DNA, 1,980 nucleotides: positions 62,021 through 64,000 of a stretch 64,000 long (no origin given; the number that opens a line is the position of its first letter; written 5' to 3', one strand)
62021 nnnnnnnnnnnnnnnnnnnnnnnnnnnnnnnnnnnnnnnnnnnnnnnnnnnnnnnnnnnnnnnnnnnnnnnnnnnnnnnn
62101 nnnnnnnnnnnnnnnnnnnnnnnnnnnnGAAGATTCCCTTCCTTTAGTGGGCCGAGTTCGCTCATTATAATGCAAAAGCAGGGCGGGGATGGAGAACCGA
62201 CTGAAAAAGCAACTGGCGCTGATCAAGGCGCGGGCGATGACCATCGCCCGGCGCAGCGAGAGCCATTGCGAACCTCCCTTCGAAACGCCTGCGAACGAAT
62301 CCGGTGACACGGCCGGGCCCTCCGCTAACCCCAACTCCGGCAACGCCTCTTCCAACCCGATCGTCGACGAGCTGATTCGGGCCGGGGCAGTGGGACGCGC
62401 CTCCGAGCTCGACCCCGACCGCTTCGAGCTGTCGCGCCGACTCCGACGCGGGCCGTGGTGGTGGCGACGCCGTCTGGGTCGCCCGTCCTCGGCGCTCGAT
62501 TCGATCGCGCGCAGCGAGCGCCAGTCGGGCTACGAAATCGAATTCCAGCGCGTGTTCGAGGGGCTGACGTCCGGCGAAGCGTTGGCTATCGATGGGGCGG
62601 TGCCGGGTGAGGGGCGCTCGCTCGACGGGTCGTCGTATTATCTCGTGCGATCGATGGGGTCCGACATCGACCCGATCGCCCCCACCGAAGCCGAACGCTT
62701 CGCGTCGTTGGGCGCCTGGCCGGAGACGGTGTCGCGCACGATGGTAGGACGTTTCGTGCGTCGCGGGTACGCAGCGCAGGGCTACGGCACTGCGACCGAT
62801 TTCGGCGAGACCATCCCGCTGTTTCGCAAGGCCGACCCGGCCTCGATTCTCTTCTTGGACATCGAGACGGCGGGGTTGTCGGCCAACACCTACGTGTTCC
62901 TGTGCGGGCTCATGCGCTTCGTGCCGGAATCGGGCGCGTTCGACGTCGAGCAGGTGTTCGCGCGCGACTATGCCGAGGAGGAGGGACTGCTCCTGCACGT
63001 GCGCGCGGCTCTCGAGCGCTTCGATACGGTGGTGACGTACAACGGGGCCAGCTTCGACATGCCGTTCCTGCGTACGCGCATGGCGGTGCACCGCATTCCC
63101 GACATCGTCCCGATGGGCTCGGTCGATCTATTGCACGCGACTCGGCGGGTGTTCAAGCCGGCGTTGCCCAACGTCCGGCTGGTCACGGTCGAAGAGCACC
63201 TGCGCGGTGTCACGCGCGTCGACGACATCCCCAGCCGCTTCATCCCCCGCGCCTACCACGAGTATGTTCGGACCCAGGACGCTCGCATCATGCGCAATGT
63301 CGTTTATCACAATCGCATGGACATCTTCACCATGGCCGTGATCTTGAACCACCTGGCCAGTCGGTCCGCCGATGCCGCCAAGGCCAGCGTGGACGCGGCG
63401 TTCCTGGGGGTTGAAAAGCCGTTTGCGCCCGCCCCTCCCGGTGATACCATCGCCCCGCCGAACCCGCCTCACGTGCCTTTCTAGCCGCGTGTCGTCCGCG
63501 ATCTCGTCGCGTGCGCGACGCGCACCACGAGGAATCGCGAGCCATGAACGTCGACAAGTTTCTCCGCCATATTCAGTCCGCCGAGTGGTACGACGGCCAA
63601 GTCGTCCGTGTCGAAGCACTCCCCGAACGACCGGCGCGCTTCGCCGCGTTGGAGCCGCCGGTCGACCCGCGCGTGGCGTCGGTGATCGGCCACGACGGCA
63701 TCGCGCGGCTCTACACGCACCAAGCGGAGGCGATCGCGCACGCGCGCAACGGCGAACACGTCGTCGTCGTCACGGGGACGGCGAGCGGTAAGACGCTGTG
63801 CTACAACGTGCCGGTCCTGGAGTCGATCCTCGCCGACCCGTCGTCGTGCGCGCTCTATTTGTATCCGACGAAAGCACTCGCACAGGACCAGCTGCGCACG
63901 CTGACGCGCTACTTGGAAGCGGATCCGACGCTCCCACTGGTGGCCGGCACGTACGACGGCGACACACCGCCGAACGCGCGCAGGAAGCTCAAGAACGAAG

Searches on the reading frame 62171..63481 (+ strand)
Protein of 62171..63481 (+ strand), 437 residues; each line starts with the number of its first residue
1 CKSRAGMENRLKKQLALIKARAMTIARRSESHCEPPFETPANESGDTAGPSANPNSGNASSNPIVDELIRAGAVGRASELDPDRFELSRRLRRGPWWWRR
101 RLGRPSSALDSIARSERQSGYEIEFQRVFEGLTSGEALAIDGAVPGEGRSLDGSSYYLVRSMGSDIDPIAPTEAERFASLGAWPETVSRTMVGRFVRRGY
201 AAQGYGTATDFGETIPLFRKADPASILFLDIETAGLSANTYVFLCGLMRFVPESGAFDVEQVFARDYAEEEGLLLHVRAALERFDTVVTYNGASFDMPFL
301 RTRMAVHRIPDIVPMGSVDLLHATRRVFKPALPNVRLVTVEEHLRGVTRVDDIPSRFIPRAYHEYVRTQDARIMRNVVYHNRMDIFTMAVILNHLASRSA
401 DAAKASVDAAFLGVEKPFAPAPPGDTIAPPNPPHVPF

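Call 28: search_protein_families(library=pfam, proteins=[window:62171-63481:+], max_evalue=0.00001)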
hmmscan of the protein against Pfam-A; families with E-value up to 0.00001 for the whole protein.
window:62171-63481:+ (437 aa): 2 families
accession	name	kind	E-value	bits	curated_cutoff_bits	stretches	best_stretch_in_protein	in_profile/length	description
PF13482.12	RNase_H_2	-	8.8e-31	107.5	22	1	227-395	1-164/165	RNase_H superfamily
PF03104.25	DNA_pol_B_exo1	-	7e-06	26.1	23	0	266-313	139-188/242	DNA polymerase family B, exonuclease domain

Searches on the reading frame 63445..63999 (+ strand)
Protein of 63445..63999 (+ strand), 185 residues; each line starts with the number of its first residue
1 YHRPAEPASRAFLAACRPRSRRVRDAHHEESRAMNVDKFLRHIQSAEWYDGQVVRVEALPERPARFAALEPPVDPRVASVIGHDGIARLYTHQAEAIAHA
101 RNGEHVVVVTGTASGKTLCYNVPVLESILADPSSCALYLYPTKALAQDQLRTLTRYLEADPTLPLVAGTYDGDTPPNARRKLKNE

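Call 28: search_protein_families(library=pfam, proteins=[window:63445-63999:+], max_evalue=0.00001)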
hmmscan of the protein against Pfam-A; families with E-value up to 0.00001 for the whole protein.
window:63445-63999:+ (185 aa): 1 family
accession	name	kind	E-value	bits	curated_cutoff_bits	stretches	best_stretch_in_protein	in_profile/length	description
PF00270.35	DEAD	-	7.6e-17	62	26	1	91-183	2-93/167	DEAD/DEAH box helicase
